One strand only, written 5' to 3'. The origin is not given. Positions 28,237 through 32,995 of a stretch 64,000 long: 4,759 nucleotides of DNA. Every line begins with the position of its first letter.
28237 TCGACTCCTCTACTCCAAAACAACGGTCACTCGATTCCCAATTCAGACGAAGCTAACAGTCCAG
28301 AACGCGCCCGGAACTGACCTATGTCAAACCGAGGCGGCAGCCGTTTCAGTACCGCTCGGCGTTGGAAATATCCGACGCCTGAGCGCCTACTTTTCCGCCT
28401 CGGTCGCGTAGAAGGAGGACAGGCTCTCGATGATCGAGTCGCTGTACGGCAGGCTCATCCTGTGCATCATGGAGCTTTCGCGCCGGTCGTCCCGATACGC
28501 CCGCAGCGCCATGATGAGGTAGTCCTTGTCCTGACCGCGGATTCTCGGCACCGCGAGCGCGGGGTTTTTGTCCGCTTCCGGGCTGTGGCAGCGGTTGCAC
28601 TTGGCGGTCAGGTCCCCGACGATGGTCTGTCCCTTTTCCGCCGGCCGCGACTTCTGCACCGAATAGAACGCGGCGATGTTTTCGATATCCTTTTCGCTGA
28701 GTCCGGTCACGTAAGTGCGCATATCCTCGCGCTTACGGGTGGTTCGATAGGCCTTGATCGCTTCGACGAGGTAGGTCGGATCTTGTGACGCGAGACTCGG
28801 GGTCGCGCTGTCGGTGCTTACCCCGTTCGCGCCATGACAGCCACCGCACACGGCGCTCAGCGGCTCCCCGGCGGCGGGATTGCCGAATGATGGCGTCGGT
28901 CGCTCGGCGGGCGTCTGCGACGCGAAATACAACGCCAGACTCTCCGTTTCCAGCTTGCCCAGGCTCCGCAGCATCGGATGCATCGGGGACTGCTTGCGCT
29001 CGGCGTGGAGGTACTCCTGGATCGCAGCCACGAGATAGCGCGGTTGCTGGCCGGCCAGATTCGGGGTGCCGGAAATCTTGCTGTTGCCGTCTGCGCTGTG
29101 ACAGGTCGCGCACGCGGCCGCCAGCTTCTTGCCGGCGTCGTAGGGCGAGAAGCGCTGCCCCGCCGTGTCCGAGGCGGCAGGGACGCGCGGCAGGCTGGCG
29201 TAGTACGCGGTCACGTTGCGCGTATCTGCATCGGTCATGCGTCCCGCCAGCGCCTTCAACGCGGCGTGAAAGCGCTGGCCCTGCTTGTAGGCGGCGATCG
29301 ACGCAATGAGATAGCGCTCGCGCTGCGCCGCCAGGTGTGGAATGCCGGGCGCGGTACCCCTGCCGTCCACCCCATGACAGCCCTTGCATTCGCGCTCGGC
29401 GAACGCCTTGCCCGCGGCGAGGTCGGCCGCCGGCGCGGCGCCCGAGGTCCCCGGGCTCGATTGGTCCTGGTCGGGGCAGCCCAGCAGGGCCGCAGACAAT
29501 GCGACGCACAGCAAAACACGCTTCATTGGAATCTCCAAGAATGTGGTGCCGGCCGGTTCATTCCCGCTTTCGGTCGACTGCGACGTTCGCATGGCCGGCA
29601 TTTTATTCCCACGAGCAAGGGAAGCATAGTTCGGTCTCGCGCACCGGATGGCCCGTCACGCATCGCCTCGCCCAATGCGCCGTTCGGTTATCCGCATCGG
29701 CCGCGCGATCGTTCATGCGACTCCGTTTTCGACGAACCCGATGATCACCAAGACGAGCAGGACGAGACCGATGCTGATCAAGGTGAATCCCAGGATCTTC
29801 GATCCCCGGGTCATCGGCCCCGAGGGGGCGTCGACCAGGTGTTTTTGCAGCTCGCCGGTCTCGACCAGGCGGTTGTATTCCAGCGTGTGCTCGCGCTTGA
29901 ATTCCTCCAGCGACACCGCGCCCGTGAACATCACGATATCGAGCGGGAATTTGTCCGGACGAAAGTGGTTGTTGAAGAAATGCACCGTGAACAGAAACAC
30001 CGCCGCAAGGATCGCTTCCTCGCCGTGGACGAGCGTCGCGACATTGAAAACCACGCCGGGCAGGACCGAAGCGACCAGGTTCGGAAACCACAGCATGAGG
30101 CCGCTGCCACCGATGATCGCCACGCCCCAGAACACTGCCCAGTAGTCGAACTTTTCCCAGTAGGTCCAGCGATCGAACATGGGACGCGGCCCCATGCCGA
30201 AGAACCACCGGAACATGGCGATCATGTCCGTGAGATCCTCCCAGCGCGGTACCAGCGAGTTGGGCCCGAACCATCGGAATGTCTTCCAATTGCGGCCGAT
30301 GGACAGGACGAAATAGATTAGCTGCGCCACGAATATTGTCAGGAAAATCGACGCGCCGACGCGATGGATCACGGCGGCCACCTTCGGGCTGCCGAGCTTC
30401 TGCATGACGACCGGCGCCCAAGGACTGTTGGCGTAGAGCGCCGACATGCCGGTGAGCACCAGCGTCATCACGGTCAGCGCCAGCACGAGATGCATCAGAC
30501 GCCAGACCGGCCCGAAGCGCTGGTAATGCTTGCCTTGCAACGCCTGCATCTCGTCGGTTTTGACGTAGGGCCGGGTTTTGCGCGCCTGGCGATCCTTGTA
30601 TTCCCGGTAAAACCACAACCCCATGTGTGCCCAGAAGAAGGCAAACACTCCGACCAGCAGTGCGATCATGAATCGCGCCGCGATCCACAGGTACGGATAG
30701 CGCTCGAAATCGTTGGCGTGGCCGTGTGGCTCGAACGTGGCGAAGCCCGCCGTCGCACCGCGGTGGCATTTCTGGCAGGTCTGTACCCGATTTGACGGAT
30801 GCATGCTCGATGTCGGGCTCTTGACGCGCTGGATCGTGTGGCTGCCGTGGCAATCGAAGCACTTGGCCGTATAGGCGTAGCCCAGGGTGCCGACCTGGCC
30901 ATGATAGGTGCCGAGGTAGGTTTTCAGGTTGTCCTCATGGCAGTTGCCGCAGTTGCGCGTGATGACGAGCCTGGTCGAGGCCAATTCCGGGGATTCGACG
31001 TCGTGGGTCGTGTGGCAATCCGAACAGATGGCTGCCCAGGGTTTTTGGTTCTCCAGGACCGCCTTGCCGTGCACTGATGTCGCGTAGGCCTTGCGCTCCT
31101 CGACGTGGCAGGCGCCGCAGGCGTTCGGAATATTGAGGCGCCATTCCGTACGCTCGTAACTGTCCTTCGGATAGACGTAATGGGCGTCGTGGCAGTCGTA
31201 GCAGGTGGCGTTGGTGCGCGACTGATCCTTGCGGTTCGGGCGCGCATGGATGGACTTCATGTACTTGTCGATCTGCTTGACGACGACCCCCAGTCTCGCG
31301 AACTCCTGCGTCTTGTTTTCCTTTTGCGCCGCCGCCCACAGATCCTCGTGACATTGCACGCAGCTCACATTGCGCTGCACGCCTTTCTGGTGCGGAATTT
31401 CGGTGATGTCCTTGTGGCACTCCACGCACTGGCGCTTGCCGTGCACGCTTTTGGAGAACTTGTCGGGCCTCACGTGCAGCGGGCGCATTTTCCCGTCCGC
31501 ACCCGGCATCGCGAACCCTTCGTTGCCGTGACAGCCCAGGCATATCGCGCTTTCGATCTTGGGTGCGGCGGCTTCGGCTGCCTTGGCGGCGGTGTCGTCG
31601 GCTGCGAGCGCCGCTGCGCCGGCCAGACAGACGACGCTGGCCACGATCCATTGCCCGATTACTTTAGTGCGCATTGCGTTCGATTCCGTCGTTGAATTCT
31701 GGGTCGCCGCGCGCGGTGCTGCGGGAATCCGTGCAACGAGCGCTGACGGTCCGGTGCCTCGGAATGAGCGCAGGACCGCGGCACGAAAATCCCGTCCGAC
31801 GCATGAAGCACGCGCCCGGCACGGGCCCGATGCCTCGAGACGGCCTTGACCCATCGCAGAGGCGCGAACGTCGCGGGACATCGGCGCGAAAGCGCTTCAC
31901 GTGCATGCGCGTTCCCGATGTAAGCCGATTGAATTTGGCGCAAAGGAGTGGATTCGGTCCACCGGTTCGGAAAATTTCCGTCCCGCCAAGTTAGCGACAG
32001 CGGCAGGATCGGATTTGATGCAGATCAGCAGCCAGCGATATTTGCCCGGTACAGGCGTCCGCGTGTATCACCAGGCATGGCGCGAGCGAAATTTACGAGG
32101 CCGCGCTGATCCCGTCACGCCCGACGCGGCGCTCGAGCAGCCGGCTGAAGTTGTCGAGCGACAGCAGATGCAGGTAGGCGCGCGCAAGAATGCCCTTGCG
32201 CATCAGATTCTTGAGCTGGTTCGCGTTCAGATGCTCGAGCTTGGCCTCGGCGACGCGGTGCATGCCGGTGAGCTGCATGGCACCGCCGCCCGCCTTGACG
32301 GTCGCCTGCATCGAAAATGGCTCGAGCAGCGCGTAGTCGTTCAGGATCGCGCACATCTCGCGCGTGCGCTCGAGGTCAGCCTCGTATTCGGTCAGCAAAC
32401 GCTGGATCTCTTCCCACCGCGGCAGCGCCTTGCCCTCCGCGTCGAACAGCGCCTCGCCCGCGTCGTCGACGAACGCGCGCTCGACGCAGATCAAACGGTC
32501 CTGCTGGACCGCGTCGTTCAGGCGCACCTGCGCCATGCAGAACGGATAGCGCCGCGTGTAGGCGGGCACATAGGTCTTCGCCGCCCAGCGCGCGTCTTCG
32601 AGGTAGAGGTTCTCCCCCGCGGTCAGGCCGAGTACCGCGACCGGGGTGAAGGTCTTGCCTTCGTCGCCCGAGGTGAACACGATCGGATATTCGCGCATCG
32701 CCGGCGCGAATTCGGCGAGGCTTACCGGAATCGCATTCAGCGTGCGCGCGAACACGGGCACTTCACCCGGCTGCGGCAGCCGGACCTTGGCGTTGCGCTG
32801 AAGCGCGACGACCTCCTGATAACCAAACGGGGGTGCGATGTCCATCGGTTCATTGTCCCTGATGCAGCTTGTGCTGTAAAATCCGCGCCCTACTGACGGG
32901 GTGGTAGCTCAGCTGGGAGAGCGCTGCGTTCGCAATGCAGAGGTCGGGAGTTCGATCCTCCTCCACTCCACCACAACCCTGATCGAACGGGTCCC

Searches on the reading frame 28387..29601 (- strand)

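Call 71: search_protein_families(library=pfam, proteins=[window:28387-29601:-], max_evalue=0.00001)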
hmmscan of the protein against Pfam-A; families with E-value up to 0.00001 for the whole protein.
window:28387-29601:- (404 aa): 3 families
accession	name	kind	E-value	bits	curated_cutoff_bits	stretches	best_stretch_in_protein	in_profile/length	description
PF00034.26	Cytochrom_C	-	2.8e-29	102.7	21.3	2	62-137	2-89/90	Cytochrome c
PF13442.11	Cytochrome_CBB3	-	1.7e-19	70.3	27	0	250-312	12-67/68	Cytochrome C oxidase, cbb3-type, subunit III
PF09699.15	Paired_CXXCH_1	-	7.1e-07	29.3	20.6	0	333-350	7-24/41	Doubled CXXCH motif (Paired_CXXCH_1)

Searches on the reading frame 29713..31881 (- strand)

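Call 71: search_protein_families(library=pfam, proteins=[window:29713-31881:-], max_evalue=0.00001)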
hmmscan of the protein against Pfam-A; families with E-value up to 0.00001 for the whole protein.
window:29713-31881:- (722 aa): 4 families
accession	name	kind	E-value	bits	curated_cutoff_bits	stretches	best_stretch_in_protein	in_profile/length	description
PF14522.11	Cytochrome_C7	-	5.1e-13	49.1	24.8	0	162-259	3-66/67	Cytochrome c7 and related cytochrome c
PF09699.15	Paired_CXXCH_1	-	1.3e-09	38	20.6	0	286-318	9-39/41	Doubled CXXCH motif (Paired_CXXCH_1)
PF22113.1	Mtrc-MtrF_II-IV_dom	-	4.2e-09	36.6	30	0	149-327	6-175/176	Outer membrane cytochrome MtrC/MtrF-like, domains II/IV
PF14537.11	Cytochrom_c3_2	-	5.9e-09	36.7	25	0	149-235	4-68/79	Cytochrome c3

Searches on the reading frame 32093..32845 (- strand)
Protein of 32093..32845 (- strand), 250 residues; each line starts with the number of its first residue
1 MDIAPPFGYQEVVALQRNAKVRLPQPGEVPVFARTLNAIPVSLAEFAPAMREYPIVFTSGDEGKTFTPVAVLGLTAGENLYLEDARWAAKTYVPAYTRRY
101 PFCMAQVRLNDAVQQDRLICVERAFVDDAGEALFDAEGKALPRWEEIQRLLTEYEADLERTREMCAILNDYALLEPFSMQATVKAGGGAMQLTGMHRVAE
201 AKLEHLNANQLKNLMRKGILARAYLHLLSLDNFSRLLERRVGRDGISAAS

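Call 47: search_protein_families(library=pfam, proteins=[window:32093-32845:-], max_evalue=0.00001)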
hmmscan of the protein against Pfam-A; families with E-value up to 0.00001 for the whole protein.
window:32093-32845:- (250 aa): 1 family
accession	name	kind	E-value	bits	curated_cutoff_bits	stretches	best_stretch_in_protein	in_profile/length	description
PF07277.16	SapC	-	1.1e-57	195.6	28.9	1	31-236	18-220/220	SapC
